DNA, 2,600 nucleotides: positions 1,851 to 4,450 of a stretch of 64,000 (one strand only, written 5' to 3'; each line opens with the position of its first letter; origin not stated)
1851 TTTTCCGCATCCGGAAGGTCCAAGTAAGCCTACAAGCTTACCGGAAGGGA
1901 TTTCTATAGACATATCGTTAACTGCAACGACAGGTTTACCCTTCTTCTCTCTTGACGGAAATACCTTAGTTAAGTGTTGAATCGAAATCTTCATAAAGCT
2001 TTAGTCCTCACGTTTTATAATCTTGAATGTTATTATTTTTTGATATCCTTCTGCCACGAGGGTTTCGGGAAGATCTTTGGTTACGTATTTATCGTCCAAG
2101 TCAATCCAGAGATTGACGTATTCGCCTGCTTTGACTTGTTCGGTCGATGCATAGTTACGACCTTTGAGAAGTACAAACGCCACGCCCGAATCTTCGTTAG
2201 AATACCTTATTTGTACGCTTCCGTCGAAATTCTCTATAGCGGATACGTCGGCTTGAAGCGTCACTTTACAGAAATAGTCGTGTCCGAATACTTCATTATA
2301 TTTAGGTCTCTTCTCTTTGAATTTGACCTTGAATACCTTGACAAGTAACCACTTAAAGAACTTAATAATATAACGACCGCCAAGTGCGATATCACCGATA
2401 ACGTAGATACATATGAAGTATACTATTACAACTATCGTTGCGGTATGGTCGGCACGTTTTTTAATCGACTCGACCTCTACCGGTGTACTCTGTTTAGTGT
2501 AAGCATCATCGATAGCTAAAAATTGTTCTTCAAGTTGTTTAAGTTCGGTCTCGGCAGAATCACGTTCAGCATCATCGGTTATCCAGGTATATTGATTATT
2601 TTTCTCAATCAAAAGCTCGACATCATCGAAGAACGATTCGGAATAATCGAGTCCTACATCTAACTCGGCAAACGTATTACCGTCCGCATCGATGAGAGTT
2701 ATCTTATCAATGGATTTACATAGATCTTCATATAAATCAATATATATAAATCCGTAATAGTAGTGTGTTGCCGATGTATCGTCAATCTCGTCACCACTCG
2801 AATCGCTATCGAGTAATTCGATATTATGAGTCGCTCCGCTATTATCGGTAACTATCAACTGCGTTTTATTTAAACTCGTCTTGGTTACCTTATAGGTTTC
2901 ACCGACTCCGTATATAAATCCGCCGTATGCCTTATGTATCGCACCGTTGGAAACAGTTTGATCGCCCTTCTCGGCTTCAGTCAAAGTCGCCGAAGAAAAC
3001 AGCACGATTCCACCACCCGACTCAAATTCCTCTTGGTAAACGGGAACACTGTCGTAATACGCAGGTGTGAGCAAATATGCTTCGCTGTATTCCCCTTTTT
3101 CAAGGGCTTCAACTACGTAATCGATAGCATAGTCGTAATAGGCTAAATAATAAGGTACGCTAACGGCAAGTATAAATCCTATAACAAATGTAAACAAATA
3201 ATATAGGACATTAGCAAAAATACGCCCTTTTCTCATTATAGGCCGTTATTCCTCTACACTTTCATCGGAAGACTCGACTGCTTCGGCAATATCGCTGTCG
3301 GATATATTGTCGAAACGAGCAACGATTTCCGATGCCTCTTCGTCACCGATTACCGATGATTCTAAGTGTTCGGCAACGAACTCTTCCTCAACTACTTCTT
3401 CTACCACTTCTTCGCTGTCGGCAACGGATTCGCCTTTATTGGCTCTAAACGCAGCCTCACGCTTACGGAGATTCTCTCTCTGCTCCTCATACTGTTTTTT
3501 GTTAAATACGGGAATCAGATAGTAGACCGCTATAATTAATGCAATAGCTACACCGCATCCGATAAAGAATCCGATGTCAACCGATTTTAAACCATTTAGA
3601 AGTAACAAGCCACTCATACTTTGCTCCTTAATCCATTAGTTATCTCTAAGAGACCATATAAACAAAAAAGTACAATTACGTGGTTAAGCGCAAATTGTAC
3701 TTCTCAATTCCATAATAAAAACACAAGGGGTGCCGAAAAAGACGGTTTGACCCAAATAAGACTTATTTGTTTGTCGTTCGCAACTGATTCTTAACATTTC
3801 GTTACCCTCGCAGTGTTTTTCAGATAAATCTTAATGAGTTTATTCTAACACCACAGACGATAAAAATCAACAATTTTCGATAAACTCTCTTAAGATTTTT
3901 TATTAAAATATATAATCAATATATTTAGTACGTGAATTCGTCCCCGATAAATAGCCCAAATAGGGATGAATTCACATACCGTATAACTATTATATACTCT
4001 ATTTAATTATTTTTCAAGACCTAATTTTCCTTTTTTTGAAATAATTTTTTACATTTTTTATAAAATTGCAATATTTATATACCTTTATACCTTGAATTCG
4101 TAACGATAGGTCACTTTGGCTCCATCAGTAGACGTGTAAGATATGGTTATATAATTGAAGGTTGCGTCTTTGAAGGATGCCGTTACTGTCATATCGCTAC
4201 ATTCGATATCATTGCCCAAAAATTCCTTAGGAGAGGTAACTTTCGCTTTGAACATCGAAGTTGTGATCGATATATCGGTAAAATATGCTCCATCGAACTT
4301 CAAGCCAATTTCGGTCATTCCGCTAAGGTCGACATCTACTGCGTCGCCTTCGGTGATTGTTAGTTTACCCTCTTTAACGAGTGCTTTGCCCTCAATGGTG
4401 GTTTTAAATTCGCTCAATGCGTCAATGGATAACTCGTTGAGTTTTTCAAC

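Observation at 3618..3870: Orphan leader: a promoter, ~218-nt structured 5' UTR, terminator, and a 37-codon uORF that stops in the terminator loop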

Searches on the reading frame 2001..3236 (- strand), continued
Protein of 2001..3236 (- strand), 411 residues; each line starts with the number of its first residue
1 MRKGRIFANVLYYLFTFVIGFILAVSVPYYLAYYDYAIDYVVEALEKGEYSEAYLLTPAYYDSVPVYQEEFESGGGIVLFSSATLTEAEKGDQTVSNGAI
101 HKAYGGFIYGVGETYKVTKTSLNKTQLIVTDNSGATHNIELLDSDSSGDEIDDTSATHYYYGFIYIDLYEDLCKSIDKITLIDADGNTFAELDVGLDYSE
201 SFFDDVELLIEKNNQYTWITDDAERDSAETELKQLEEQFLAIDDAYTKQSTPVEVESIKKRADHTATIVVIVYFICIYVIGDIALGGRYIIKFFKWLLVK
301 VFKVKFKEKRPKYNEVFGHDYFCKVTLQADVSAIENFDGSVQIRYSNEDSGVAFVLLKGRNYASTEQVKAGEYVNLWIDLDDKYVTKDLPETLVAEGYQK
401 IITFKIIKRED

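Call 72: find_encoding_contigs(protein=P0016, flank=1500, max_places=2)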
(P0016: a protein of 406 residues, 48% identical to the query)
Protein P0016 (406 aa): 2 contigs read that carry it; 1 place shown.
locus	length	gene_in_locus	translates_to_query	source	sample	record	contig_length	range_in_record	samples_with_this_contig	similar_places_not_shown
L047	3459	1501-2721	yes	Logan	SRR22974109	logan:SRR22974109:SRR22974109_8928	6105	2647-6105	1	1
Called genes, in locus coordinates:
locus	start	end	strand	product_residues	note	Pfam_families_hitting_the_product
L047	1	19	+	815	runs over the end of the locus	PF04231:Endonuclease_1, PF02368:Big_2, PF26182:Ig_NUP210_5th, PF26918:Ig_Eae (weak), PF07523:Big_3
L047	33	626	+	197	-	-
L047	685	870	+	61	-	-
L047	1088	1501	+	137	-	-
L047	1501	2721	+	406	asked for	-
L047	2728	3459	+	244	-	?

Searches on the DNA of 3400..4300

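Call 4: search_rna_families(source=window, start=3400, end=4300, threshold=evalue, max_evalue=10, show_alignments=3)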
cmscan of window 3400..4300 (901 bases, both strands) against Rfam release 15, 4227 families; matches with E-value up to 10: 3.
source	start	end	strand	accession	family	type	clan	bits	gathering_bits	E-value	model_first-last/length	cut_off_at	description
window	3907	3998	-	RF03940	MIR9563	Gene; miRNA;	-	16.6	90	4.8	1-127/127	no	MIR9563 microRNA precursor family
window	3889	3973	+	RF00082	SraG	Gene; sRNA;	-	16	50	5.6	1-177/177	no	SraG RNA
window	4205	4249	-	RF00107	FinP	Gene;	CL00016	15.2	45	5.6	1-76/76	no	FinP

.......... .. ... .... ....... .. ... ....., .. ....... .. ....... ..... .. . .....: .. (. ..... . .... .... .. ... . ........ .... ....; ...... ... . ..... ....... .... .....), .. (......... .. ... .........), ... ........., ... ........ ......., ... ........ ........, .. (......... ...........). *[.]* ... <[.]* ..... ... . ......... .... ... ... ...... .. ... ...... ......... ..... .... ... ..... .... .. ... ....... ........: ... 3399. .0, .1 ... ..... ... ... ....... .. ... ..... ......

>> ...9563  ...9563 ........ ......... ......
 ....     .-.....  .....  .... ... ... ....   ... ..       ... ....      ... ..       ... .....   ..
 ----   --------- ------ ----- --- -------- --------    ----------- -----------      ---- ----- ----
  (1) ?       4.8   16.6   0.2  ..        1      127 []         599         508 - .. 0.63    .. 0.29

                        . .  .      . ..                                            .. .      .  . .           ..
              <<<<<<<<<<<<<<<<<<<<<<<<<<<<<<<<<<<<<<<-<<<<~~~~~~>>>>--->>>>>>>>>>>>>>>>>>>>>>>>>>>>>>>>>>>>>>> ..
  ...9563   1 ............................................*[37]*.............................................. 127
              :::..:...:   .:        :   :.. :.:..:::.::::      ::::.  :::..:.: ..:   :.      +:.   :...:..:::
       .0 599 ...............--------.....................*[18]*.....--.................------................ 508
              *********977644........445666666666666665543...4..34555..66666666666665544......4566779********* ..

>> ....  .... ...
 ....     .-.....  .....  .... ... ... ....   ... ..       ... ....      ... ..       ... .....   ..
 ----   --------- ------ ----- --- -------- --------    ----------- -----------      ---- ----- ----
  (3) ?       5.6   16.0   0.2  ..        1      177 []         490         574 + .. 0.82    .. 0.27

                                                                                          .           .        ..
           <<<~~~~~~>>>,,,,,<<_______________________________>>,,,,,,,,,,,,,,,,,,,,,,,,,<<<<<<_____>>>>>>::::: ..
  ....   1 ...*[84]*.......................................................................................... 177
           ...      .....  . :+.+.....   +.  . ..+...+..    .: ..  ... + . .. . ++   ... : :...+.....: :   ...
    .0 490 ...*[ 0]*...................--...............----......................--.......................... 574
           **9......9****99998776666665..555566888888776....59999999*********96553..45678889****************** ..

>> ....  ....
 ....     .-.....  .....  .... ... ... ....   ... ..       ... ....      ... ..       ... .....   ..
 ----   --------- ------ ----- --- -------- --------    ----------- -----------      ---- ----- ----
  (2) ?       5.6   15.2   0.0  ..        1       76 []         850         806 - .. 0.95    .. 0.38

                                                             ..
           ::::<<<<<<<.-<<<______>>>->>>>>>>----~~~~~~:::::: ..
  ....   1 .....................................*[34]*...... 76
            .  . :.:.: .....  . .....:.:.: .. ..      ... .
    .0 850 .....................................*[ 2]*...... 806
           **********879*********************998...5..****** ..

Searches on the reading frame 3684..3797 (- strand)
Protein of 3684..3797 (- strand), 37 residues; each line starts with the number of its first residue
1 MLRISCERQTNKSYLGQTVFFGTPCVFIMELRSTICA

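Call 6: search_protein_families(library=pfam, proteins=[window:3684-3797:-], max_evalue=0.01)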
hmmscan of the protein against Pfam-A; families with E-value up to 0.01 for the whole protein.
window:3684-3797:- (37 aa): 0 families

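Call 92: search_protein_representatives(protein=window:3687-3797:-)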
Query: 37 residues. Proteins with E-value up to 0.001 (for the whole library): 3; up to 1e-10: 1; up to 1e-30: 1. The best 3 are listed.
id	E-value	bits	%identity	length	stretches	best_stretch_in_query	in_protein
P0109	5.8e-48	167.8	-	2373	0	-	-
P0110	1.7e-05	39.7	-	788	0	-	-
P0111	1.9e-04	36.5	48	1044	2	15-36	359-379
